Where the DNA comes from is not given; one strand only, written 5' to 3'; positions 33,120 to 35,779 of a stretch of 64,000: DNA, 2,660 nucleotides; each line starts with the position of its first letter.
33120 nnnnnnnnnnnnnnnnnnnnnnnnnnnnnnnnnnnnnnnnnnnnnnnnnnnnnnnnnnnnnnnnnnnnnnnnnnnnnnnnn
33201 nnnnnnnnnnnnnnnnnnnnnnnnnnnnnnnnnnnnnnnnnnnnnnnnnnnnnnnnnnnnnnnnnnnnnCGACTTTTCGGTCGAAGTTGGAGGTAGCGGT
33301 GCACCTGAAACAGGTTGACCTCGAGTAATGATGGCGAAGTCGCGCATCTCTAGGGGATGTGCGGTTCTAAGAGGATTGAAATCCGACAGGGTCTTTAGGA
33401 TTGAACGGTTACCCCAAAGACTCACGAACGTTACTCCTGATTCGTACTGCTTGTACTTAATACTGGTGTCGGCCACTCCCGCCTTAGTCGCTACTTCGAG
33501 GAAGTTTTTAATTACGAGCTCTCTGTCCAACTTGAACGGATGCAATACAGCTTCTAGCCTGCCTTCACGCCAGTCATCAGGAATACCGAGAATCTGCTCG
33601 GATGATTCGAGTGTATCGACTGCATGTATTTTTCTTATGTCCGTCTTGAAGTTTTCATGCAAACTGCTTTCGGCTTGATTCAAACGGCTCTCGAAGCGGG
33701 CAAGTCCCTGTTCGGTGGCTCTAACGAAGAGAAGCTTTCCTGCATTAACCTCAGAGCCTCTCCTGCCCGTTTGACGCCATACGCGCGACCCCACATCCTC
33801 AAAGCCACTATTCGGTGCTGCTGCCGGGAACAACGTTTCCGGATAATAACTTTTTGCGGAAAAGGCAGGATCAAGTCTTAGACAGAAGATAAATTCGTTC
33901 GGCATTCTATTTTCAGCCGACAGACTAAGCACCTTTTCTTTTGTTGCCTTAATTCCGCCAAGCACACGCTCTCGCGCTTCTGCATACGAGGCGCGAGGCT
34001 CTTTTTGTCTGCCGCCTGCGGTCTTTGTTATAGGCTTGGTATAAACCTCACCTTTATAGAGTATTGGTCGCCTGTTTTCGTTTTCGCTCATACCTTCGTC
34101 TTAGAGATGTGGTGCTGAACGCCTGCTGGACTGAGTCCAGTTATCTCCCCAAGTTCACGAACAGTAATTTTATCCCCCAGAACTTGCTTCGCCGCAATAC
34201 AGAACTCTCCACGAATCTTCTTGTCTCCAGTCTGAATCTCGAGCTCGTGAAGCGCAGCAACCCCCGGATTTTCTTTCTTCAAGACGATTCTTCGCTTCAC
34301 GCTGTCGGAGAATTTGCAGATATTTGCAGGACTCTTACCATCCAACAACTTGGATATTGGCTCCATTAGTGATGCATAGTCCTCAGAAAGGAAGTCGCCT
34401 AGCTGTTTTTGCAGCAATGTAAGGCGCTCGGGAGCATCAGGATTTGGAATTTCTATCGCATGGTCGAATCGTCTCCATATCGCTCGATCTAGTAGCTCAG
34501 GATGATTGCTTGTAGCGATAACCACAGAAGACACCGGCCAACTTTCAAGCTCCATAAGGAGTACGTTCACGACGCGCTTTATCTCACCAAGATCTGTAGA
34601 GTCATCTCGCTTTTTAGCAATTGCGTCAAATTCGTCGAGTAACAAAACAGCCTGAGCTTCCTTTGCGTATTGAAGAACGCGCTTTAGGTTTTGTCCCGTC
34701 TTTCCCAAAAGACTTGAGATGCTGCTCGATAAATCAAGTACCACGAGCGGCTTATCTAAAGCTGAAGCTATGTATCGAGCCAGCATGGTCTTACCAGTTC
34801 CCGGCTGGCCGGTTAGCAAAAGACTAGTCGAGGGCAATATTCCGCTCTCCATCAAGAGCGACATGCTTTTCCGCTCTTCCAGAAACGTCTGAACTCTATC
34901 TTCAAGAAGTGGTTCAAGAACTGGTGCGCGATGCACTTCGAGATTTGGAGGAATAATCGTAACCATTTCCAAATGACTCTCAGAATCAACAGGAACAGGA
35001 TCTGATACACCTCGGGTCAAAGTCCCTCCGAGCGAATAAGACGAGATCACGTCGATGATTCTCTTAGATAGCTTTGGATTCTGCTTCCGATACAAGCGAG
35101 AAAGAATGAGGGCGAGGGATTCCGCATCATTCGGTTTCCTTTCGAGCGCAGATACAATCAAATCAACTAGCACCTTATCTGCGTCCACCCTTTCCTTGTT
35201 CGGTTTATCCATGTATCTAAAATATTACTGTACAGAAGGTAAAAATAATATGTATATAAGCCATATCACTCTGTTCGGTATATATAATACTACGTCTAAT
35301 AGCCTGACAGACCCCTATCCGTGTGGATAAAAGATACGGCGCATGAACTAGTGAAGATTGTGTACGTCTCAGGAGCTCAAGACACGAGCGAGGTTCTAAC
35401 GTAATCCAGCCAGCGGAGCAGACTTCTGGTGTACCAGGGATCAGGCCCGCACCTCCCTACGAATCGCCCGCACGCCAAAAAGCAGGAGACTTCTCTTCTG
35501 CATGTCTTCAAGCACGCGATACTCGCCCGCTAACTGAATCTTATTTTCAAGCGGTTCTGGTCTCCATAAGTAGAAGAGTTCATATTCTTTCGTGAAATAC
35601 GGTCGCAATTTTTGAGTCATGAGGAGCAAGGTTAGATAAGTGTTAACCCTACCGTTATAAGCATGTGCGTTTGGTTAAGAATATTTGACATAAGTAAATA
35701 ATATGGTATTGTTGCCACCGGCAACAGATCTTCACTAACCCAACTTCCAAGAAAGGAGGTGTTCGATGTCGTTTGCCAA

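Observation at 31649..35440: AAA+ ATPase and S8 serine-protease pair (IetAS-like) in a low-GC islet immediately 3' of tRNA-Asn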

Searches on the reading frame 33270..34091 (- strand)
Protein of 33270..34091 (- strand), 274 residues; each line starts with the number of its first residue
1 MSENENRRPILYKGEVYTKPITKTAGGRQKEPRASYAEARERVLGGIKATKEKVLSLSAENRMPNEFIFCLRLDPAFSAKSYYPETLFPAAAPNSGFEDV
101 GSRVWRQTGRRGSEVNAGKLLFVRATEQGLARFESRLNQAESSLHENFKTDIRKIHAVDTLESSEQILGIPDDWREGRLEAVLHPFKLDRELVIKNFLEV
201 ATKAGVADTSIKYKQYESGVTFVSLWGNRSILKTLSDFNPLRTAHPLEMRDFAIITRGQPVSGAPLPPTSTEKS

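Call 47: search_protein_families(library=pfam, proteins=[window:33270-34091:-], max_evalue=10)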
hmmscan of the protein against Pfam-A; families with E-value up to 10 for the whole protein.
seq(274 aa): 0 families

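Call 73: predict_structure(alignment_id=A5)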
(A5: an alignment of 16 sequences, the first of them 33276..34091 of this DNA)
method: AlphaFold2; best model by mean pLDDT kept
length: 272 residues; sequences in the alignment: 16
mean_pLDDT: 80.8   pTM: 0.73
mean pLDDT of the five models: 80.8, 80.4, 80.3, 78.3, 76.9
residues with pLDDT >= 90: 133; 70-90: 73; 50-70: 38; < 50: 28
segments of 3 or more residues with pLDDT < 50: 1-13, 19-24, 110-113
pLDDT, mean of each block of 10 residues (from residue 1): 40 49 57 92 95 90 92 87 80 72 74 66 91 91 92 94 88 90 92 93 92 85 93 93 82 53 65 55
secondary structure, 60 per line:
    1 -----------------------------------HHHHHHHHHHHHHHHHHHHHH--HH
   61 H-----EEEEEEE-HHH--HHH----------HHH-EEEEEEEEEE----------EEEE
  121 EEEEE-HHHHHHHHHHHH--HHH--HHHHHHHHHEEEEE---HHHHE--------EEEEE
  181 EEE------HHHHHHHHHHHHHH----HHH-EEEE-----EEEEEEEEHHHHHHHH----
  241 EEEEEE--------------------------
elements in order: H36-56 E67-73 E97-106 E117-125 H127-138 H146-154 E155-159 H163-166 E176-183 H190-203 E212-215 E221-228 H229-236 E241-246

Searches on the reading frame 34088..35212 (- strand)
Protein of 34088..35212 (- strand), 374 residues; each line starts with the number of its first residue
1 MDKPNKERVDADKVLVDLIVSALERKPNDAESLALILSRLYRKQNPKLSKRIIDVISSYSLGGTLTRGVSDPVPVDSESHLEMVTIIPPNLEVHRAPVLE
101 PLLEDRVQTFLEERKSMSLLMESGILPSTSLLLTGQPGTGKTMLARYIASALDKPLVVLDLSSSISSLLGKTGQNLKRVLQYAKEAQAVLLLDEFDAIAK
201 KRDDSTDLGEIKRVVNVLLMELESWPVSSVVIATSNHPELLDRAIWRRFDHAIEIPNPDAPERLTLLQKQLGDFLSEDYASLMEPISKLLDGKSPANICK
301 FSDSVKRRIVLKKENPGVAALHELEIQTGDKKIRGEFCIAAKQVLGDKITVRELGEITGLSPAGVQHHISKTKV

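Call 4: search_protein_families(library=padloc, proteins=[window:34088-35212:-], max_evalue=0.01)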
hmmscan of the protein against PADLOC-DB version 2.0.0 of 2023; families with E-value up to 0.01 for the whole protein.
window:34088-35212:- (374 aa): 11 families
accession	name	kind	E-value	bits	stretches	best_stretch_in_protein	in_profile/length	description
PDLC02196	IetA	-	1.5e-82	276.1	1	14-372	6-371/374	-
PDLC02195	IetA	-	1.5e-79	266.2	1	26-325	36-334/395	-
PDLC04232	IetA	-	1.1e-62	210.4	1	76-332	65-319/330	-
PDLC04231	IetA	-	1.4e-36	124.7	1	110-262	99-251/262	-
PDLC00915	TRIP13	-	6.1e-17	60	1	131-283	66-235/302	TRIP13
PDLC00914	TRIP13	-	9.1e-15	52.9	1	131-306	74-264/302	TRIP13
PDLC04140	mad8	-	0.00019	19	1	131-235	30-130/314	mads_8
PDLC03838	DolB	-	0.00025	18.4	0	130-198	168-241/375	-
PDLC02350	AbiO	-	0.0014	15.5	1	125-200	190-271/468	AbiO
PDLC04606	PDC-M37B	-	0.0088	13.3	0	120-154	166-200/390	-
PDLC02372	Nhi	-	0.0099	12.6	0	128-198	199-275/470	-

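Call 5: search_protein_families(library=pfam, proteins=[window:34088-35212:-], max_evalue=0.01)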
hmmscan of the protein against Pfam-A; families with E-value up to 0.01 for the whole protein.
window:34088-35212:- (374 aa): 20 families
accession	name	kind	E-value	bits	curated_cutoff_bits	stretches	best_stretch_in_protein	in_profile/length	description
PF00004.35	AAA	-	4.2e-29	102.1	21.2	1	131-256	1-130/131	ATPase family associated with various cellular activities (AAA)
PF13401.12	AAA_22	-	1.1e-07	32.6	27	1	130-217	7-110/130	AAA domain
PF07728.20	AAA_5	-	5.8e-07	30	22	1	131-204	2-84/139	AAA domain (dynein-related subfamily)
PF13191.12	AAA_16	-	2.7e-05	25.1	32.6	1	129-168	25-63/167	AAA ATPase domain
PF00910.28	RNA_helicase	-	3e-05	24.9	21.5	1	132-236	2-104/105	RNA helicase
PF05729.18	NACHT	-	0.00013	22.3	26.7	0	131-153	3-25/167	NACHT domain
PF07724.20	AAA_2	-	0.00029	21.4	27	1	127-221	2-98/166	AAA domain (Cdc48 subfamily)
PF24883.2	NPHP3_N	-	0.00049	20.8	24.8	1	128-154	22-48/164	Nephrocystin 3, N-terminal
PF20720.3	nSTAND3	-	0.00067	19.8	27.2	1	130-180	19-61/155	Novel STAND NTPase 3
PF01078.27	Mg_chelatase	-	0.00083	19.3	20.3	1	130-153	24-47/207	Magnesium chelatase, subunit ChlI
PF06745.19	ATPase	-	0.00083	19.2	26.6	1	120-200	11-94/231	KaiC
PF10236.15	DAP3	-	0.001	18.8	23.1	1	128-171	23-67/311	Mitochondrial ribosomal death-associated protein 3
PF13481.12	AAA_25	-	0.0017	18.5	27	1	110-150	15-55/195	AAA domain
PF13479.12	AAA_24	-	0.0023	18.2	27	1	130-185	4-57/195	AAA domain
PF13238.12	AAA_18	-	0.0024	18.7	29.4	1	132-225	2-87/128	AAA domain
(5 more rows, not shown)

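Call 6: search_protein_families(library=ncbifam, proteins=[window:34088-35212:-], max_evalue=0.01)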
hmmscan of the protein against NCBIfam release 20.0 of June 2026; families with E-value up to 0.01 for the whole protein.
window:34088-35212:- (374 aa): 30 families (the best 25 are shown)
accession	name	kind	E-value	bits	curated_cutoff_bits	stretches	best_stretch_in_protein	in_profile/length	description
NF042959.1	IteA_antiphage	equivalog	7.2e-71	239.3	510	1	28-315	20-310/367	anti-phage ATPase IteA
NF003069.1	PRK03992.1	subfamily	3.7e-26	92.2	500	1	118-298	155-341/379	proteasome-activating nucleotidase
TIGR01242.2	TIGR01242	subfamily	5.4e-24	84.8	500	1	118-298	138-324/362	proteasome-activating nucleotidase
NF047747.1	PrtsmActNtasePan2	equivalog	5.8e-23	81.8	700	1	120-299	177-362/397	proteasome-activating nucleotidase Pan2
NF047748.1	PrtsmActNtasePan1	equivalog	6.5e-23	81.4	750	1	116-268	170-329/405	proteasome-activating nucleotidase Pan1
TIGR01243.1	CDC48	subfamily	1.5e-22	79.8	802.65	1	119-269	203-357/733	CDC48 family AAA ATPase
TIGR01241.2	FtsH_fam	equivalog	9.4e-21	74.2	600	1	131-270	198-344/598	ATP-dependent zinc metalloprotease FtsH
NF041006.2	cell_div_CdvC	equivalog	2.3e-19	69.5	650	1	131-309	137-322/370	cell division protein CdvC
NF008004.0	PRK10733.1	equivalog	1.5e-13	49.6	1008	1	124-268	182-332/644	ATP-dependent zinc metalloprotease FtsH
TIGR03689.1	pup_AAA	equivalog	1.2e-08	34.1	504.75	1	121-276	209-383/512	proteasome ATPase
NF003229.0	PRK04195.1-5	equivalog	8.1e-07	28.1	280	1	129-218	45-131/413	replication factor C large subunit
NF003745.1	PRK05342.1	equivalog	6.7e-06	25.2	359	1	129-205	110-193/418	ATP-dependent Clp protease ATP-binding subunit ClpX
TIGR03922.1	T7SS_EccA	equivalog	1.2e-05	24.1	466.65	1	128-234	312-422/557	type VII secretion AAA-ATPase EccA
TIGR02928.1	TIGR02928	subfamily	0.00018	20.5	181.3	0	128-153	40-65/366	orc1/cdc6 family replication initiation protein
TIGR02881.1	spore_V_K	equivalog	0.00019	20.6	422.95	1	129-237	43-152/261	stage V sporulation protein K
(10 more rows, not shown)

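Call 39: search_solved_structures(query=window:34088-35212:-, max_evalue=1e-10)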
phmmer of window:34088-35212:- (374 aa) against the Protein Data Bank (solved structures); distinct sequences matched with E-value up to 1e-10: 248 (the best 60 are shown).
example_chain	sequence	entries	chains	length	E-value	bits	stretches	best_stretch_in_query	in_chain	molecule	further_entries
6chs_H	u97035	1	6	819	1.3e-40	143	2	88-273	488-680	Putative cell division control protein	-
6oaa_B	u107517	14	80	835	1.5e-40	142.8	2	119-274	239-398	Cell division control protein 48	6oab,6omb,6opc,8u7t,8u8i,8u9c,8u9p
8dar_A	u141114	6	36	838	1.5e-40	142.8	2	119-274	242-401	Cell division control protein 48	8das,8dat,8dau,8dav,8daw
7rlb_A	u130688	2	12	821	1.9e-40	142.5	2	117-299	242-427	Transitional endoplasmic reticulum ATPase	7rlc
7wub_D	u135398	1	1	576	2.8e-40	141.9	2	118-299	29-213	Transitional endoplasmic reticulum ATPase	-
7wub_C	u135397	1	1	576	3e-40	141.8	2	118-299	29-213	Transitional endoplasmic reticulum ATPase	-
6mck_A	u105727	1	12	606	3.4e-40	141.6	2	118-299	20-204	Transitional endoplasmic reticulum ATPase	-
6oa9_A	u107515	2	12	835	3.8e-40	141.5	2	119-274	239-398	Cell division control protein 48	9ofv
7lmy_A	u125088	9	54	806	4.7e-40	141.2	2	117-299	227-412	Transitional endoplasmic reticulum ATPase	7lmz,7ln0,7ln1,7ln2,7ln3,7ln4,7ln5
7rlj_A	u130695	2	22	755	7.5e-40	140.5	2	118-299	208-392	Transitional endoplasmic reticulum ATPase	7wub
8yka_A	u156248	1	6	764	7.8e-40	140.5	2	118-299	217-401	Transitional endoplasmic reticulum ATPase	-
7y4w_A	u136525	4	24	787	8.7e-40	140.3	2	118-299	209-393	Transitional endoplasmic reticulum ATPase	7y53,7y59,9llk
5c19_A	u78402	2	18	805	9.3e-40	140.2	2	118-299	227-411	Transitional endoplasmic reticulum ATPase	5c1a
7bp9_A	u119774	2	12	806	9.4e-40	140.2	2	118-299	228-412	Transitional endoplasmic reticulum ATPase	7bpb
7bp8_A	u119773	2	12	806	9.4e-40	140.2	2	118-299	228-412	Transitional endoplasmic reticulum ATPase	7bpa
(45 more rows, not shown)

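Call 50: find_related_loci(query=A2, collection=metagenome_contigs, flank=10000)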
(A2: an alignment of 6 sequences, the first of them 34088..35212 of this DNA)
Query A2 (374 aa) in metagenome_contigs; peptide patterns used: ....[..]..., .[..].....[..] (x = any residue, [..] = any of these).
600 stretches matched a pattern (row limit reached: there are more); 344 encode a relative of the query (tblastn E <= 1e-3); the best 80 are kept; 80 distinct loci.
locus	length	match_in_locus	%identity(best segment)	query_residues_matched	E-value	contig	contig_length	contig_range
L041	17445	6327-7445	61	1-371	1e-151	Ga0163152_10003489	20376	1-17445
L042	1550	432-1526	53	13-373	3e-138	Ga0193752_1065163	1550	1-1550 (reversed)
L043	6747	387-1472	54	12-371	1e-121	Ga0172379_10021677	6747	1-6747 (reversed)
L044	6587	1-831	62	100-374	2e-113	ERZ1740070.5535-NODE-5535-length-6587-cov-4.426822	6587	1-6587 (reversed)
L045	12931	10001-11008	47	31-371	2e-97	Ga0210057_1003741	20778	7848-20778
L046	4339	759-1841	42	14-373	1e-83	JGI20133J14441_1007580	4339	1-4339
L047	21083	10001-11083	42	14-373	2e-83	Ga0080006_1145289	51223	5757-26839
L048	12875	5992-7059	41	12-371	2e-79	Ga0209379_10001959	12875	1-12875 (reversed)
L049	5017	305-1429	40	1-374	1e-74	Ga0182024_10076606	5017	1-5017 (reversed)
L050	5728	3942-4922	42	46-374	3e-74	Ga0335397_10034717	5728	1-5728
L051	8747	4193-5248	41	18-369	5e-74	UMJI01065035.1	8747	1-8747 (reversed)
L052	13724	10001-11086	36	7-369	2e-73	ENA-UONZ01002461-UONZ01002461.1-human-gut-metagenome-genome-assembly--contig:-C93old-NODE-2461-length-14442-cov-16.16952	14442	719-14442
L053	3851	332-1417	36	7-369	8e-74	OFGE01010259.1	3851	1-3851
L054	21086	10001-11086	37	7-369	3e-73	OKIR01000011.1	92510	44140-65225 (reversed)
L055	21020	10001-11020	40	29-371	5e-73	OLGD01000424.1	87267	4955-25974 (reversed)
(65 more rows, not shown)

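Call 51: find_related_loci(query=A2, collection=viral_contigs, flank=10000)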
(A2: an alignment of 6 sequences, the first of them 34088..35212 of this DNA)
Query A2 (374 aa) in viral_contigs; peptide patterns used: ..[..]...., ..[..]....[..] (x = any residue, [..] = any of these).
600 stretches matched a pattern (row limit reached: there are more); 200 encode a relative of the query (tblastn E <= 1e-3); the best 80 are kept; 80 distinct loci.
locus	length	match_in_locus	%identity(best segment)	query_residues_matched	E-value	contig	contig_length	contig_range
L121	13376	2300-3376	44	13-369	6e-83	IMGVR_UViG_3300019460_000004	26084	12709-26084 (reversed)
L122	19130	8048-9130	41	9-369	2e-66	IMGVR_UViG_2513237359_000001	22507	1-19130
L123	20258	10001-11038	38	10-361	3e-65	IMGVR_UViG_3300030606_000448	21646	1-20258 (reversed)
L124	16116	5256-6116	40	72-360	9e-61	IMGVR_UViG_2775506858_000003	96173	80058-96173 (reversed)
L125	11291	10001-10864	43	22-311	6e-59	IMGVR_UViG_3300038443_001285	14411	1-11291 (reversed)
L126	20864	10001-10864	43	22-311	6e-59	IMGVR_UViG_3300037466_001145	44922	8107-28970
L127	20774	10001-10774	43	30-287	7e-58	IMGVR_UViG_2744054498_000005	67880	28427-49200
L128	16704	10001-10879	40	31-312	2e-57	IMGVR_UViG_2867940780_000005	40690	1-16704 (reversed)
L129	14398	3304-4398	33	15-374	5e-57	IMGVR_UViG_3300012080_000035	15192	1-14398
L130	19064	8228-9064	42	12-287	1e-56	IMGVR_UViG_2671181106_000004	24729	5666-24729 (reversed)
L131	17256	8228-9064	42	12-287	1e-56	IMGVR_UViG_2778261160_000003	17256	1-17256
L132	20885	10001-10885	37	74-369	4e-56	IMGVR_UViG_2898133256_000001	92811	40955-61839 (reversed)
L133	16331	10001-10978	38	42-370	1e-55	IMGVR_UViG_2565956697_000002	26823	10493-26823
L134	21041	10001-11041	37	12-369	4e-55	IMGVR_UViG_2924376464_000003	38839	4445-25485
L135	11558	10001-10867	37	73-361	3e-54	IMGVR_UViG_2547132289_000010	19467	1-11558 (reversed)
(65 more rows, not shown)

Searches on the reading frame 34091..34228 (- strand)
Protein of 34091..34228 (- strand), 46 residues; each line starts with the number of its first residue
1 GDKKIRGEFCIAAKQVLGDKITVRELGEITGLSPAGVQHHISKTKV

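Call 47: search_protein_families(library=pfam, proteins=[window:34091-34228:-], max_evalue=10)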
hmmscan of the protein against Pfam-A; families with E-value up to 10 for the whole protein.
seq(46 aa): 6 families
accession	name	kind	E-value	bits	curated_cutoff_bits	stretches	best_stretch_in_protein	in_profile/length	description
PF13412.12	HTH_24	-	0.00084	19.3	21.9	1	20-43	17-40/48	Winged helix-turn-helix DNA-binding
PF12802.13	MarR_2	-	0.022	15.3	27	1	19-42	19-42/61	MarR family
PF01022.26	HTH_5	-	0.033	14.5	22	1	20-43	15-38/47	Bacterial regulatory protein, arsR family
PF13404.12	HTH_AsnC-type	-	0.11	12.7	27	1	21-38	18-35/42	AsnC-type helix-turn-helix domain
PF04967.18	HTH_10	-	0.18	12.1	23.1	1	20-43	23-46/53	HTH DNA binding domain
PF08281.18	Sigma70_r4_2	-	0.23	11.6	25.7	1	22-44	28-50/54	Sigma-70, region 4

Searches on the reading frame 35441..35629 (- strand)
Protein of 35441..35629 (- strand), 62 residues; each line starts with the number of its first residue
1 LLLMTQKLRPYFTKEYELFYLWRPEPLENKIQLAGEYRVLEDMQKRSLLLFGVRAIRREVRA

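Call 84: search_protein_families(library=pfam, proteins=[window:35441-35629:-], max_evalue=0.001)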
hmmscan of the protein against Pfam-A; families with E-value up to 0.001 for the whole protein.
window:35441-35629:- (62 aa): 0 families
